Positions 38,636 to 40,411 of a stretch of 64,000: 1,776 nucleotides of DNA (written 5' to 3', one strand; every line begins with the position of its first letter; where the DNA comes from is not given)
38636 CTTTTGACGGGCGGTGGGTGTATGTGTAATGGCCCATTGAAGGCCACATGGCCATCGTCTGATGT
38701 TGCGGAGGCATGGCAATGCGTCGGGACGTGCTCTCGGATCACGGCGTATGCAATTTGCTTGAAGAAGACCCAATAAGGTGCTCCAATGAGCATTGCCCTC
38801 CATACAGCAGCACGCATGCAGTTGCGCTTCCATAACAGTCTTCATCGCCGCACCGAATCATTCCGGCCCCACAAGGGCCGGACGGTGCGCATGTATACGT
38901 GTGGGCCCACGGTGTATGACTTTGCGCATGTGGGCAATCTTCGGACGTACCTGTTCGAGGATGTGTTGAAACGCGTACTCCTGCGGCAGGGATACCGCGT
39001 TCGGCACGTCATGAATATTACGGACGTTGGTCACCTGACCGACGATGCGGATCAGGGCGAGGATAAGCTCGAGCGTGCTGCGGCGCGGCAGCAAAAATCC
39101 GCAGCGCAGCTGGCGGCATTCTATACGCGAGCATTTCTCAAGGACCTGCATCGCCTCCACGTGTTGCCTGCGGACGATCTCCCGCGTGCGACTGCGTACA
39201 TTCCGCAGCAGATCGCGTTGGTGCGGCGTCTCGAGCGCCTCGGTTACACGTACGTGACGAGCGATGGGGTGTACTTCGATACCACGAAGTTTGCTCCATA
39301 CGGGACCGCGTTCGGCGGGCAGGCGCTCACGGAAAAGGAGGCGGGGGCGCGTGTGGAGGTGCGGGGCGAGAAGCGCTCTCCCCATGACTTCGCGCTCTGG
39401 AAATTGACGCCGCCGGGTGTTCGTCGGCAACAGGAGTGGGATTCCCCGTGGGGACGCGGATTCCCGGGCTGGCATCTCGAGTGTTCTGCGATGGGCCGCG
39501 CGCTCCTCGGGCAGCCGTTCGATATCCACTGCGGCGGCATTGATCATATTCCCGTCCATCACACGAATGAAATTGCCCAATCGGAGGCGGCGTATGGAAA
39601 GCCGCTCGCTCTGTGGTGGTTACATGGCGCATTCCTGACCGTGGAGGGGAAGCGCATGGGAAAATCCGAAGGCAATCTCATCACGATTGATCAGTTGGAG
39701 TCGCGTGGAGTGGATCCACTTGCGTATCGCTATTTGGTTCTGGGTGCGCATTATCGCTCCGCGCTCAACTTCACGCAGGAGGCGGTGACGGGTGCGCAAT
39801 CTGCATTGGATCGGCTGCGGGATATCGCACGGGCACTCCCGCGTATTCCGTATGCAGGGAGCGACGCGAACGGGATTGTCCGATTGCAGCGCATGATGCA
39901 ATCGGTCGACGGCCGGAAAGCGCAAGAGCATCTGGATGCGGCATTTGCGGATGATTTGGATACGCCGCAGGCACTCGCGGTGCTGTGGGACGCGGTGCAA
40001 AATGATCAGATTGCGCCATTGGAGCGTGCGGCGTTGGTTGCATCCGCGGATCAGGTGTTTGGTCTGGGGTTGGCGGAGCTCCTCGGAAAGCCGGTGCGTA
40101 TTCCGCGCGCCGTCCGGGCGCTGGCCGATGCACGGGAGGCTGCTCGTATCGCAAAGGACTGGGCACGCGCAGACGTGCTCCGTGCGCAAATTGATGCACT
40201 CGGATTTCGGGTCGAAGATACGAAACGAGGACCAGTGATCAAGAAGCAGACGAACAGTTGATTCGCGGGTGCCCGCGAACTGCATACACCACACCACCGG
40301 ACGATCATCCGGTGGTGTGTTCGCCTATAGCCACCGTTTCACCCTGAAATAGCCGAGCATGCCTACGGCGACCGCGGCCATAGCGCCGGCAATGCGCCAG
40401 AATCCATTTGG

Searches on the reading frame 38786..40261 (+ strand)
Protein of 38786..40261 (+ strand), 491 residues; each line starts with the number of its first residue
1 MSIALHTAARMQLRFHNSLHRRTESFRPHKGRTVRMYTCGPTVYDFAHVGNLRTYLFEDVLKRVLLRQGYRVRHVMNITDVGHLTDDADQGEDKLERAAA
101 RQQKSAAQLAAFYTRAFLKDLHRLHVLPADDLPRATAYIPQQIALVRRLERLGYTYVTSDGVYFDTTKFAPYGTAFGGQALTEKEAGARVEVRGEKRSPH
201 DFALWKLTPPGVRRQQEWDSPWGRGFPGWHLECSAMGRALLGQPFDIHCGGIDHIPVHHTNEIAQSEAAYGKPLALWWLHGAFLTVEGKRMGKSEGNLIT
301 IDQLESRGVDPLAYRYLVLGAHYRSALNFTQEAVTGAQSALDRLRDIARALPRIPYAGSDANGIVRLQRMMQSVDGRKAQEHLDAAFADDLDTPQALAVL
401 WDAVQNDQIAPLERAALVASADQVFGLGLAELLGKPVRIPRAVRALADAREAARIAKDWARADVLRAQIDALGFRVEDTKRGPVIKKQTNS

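Call 60: search_protein_families(library=pfam, proteins=[window:38786-40261:+], max_evalue=0.00001)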
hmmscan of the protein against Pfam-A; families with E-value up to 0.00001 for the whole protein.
window:38786-40261:+ (491 aa): 1 family
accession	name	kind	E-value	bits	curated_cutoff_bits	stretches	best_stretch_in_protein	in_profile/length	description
PF01406.26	tRNA-synt_1e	-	1.8e-88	297.2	27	1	27-338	3-300/301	tRNA synthetases class I (C) catalytic domain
